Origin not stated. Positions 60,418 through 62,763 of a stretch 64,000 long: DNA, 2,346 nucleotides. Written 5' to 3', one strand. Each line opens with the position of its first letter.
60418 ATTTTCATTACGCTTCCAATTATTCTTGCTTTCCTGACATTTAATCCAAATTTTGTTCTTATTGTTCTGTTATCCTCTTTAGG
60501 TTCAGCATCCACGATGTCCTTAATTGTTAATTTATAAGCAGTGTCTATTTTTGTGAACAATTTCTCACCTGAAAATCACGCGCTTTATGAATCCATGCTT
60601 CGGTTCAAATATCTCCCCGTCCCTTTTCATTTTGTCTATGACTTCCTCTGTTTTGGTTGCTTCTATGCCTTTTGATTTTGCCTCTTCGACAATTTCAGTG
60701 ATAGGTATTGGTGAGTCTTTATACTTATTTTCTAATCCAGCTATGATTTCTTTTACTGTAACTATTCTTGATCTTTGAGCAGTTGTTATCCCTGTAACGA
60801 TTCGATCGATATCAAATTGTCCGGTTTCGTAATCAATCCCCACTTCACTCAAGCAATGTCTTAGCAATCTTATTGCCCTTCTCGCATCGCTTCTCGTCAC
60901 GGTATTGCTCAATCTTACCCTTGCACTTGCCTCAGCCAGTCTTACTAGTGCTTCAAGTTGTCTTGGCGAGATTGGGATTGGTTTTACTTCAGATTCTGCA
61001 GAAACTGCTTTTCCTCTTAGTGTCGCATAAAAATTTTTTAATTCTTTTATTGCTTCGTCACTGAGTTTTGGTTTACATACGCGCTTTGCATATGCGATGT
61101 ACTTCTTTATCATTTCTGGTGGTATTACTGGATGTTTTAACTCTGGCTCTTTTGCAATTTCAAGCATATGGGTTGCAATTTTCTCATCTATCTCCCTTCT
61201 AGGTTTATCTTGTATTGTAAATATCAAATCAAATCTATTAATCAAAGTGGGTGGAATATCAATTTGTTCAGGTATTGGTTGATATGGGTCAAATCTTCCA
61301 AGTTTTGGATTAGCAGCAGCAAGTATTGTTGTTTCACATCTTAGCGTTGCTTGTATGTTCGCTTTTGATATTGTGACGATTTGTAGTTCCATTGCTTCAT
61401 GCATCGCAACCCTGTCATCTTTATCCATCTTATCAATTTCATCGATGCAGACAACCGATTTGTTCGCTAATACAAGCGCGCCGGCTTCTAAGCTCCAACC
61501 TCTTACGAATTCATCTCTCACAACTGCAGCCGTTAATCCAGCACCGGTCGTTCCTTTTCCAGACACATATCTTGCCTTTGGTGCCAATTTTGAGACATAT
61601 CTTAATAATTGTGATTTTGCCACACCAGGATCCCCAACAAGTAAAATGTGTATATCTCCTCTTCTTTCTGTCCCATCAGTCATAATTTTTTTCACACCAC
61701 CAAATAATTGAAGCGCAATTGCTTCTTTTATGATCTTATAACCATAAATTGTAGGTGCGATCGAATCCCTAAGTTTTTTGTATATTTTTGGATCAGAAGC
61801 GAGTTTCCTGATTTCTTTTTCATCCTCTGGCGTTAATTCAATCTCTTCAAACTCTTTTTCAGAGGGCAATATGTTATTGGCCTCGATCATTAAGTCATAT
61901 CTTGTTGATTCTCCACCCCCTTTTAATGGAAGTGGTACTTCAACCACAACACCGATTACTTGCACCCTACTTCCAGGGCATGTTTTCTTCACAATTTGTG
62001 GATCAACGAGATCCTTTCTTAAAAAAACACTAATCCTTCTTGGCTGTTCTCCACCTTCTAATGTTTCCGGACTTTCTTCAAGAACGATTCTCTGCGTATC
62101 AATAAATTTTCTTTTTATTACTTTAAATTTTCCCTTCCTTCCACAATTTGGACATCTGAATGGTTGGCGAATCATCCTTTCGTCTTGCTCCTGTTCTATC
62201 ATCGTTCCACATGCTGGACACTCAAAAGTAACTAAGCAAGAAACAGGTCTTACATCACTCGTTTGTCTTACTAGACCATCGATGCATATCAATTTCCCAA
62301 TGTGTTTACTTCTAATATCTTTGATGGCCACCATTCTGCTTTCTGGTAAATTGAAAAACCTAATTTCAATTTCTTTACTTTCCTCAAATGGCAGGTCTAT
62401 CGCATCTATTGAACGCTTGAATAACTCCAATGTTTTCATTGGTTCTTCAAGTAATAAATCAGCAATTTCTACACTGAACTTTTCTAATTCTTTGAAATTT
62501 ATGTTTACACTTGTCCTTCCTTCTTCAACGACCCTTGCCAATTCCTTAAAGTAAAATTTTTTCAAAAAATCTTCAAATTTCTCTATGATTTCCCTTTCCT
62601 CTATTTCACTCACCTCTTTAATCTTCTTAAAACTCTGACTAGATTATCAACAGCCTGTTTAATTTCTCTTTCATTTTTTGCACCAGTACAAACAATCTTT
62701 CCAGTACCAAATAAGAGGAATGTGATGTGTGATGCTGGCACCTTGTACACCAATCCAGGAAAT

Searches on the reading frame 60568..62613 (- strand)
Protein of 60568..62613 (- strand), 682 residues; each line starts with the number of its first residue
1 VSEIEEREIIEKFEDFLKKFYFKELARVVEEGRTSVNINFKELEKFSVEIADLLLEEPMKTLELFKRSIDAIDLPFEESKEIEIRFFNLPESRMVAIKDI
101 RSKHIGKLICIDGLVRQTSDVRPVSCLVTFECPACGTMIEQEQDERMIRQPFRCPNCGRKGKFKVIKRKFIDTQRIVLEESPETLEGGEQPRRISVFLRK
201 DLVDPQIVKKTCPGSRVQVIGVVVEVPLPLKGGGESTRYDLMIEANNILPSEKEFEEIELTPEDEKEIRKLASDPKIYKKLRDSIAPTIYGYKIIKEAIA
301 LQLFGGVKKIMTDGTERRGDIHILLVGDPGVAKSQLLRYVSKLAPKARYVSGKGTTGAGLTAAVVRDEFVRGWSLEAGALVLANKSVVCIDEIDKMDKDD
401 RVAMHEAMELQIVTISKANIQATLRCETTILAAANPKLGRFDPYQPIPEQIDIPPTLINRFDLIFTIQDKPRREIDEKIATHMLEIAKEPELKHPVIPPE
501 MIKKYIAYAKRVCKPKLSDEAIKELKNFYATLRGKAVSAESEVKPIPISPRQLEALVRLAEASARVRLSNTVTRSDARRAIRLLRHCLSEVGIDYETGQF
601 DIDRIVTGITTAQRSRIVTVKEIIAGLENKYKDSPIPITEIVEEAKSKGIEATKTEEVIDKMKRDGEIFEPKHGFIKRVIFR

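Call 87: search_protein_families(library=pfam, proteins=[window:60568-62613:-], max_evalue=0.00001)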
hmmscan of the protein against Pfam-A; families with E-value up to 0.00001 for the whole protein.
window:60568-62613:- (682 aa): 7 families
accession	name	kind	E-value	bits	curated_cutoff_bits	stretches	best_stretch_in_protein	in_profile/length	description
PF00493.29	MCM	-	1.3e-91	306.2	23.3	1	264-485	1-222/224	MCM P-loop domain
PF17855.7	MCM_lid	-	5.2e-27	94.6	27.4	1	500-588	1-87/87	MCM AAA-lid domain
PF17207.9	MCM_OB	-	2.5e-25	89.1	24.8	1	97-225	2-124/126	MCM OB domain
PF14551.11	MCM_N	-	1.8e-08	35.1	24.9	1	11-88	2-95/95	MCM N-terminal domain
PF07728.20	AAA_5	-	1.2e-07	32.2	22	1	322-436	1-123/139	AAA domain (dynein-related subfamily)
PF01078.27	Mg_chelatase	-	2.9e-07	30.5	20.3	0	374-436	96-158/207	Magnesium chelatase, subunit ChlI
PF21120.3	MCM_WH_arc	-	2.4e-06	27.9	26.1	1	617-677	3-63/63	Archaeal MCM, winged-helix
